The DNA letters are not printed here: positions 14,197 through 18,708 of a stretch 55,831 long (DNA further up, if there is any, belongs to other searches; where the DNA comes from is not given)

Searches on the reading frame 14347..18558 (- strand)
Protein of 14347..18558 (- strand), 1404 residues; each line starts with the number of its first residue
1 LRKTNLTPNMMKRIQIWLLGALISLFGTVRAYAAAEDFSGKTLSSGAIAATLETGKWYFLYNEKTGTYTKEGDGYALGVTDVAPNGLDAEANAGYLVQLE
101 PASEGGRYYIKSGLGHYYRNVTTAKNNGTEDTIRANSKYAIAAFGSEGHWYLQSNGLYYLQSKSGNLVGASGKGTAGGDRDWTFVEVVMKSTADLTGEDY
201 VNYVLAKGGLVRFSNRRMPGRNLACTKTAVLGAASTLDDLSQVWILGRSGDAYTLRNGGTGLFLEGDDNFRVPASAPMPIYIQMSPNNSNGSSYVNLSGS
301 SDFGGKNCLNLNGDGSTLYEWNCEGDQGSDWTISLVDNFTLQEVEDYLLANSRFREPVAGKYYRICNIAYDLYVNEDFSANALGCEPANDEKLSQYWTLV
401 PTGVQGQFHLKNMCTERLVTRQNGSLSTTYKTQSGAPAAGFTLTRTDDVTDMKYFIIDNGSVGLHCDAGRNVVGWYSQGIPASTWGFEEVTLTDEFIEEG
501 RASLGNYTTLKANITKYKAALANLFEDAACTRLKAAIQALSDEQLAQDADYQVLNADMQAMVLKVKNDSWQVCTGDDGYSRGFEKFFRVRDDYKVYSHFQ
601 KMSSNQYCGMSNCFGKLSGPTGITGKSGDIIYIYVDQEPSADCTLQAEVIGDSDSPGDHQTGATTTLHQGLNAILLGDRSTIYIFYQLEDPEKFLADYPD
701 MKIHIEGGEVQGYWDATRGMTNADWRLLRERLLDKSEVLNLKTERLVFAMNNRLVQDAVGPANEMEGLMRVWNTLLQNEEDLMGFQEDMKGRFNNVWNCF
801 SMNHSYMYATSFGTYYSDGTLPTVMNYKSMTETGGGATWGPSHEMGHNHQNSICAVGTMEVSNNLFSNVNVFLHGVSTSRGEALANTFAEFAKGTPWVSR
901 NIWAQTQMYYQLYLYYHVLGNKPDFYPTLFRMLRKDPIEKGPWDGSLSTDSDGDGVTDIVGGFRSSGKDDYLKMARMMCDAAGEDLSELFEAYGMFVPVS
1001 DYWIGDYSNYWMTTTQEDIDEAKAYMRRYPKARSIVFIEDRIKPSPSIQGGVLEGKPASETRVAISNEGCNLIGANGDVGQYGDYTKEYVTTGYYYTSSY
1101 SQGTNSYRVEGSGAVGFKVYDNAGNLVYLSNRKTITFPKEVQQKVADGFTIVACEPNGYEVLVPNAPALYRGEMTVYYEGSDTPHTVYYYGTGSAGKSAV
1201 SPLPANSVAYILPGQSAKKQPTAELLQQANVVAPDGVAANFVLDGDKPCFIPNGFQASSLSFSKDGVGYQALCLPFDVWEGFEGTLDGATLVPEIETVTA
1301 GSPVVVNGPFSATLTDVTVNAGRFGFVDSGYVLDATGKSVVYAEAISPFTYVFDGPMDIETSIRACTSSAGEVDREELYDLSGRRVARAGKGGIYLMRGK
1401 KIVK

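Call 45: search_protein_families(library=pfam, proteins=[window:14347-18558:-], max_evalue=0.0001)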
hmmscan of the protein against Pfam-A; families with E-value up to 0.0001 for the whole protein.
window:14347-18558:- (1404 aa): 3 families
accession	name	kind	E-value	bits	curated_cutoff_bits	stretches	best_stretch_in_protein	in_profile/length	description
PF13402.12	Peptidase_M60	-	1.7e-21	77.5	25.8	1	721-994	14-275/275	Peptidase M60, enhancin and enhancin-like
PF18630.7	Peptidase_M60_C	-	1.1e-11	45.3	26.2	1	1104-1160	8-63/65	Peptidase M60 C-terminal domain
PF14200.12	RicinB_lectin_2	-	9.9e-05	23.4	25.6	0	357-425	9-79/89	Ricin-type beta-trefoil lectin domain-like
